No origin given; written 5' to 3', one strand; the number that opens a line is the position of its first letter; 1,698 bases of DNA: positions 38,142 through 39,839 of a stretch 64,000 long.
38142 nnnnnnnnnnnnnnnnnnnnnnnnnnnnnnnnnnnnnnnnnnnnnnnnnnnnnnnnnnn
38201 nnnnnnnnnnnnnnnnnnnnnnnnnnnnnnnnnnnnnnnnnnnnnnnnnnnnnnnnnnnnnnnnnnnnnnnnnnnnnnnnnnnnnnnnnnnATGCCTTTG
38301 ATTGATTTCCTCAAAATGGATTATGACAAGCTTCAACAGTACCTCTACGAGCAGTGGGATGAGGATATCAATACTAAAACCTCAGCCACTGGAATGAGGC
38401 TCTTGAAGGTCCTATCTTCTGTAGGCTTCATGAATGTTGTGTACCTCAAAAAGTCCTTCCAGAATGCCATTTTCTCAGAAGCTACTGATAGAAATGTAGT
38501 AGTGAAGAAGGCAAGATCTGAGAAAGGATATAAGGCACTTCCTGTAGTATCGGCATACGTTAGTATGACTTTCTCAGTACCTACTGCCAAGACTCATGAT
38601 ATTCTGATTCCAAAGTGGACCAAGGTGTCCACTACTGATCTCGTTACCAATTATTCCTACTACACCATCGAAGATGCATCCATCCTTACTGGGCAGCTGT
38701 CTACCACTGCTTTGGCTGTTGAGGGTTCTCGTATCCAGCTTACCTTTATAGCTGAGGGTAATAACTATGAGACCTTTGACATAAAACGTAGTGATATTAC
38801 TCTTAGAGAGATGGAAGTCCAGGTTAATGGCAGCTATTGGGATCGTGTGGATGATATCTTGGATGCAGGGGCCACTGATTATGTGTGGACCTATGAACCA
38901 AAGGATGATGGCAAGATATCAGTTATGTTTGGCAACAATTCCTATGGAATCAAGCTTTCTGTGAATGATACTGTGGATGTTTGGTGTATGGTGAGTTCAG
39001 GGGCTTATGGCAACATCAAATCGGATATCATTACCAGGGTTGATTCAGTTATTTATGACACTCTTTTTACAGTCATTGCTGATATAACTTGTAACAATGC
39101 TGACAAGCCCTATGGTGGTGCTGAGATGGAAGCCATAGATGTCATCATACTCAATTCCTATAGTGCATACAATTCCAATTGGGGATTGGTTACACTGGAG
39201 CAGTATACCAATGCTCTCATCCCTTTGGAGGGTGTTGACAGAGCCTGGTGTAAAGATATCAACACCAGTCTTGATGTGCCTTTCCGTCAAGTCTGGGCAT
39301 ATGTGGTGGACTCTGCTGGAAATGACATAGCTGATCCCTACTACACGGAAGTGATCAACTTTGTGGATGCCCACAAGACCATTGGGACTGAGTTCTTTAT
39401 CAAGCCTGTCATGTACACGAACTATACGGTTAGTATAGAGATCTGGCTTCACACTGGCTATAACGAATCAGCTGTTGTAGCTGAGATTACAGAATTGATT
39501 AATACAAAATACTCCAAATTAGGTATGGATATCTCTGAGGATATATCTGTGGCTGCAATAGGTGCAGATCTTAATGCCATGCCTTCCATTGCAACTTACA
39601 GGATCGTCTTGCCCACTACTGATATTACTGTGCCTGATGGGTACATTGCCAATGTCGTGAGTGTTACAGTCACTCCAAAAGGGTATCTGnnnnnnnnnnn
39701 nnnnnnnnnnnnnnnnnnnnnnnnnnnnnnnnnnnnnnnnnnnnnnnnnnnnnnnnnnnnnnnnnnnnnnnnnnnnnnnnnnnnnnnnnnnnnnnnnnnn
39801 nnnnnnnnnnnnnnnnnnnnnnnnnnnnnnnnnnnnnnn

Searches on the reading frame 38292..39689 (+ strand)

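Call 9: search_protein_families(library=phrogs, proteins=[window:38292-39689:+], max_evalue=0.001)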
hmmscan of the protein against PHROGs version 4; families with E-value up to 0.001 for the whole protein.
window:38292-39689:+ (466 aa): 2 families
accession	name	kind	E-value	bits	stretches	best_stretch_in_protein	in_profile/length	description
phrog_219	-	tail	3.5e-28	99.5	1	14-306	18-320/598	baseplate wedge subunit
phrog_1369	-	tail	5.5e-08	33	1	61-296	58-290/489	baseplate protein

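Call 10: search_protein_families(library=pfam, proteins=[window:38292-39689:+], max_evalue=0.01)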
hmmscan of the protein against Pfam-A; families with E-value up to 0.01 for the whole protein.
window:38292-39689:+ (466 aa): 1 family
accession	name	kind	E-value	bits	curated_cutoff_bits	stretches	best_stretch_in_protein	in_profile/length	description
PF04865.19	Baseplate_J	-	1e-06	28.7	21.1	1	225-423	64-252/255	Baseplate J-like protein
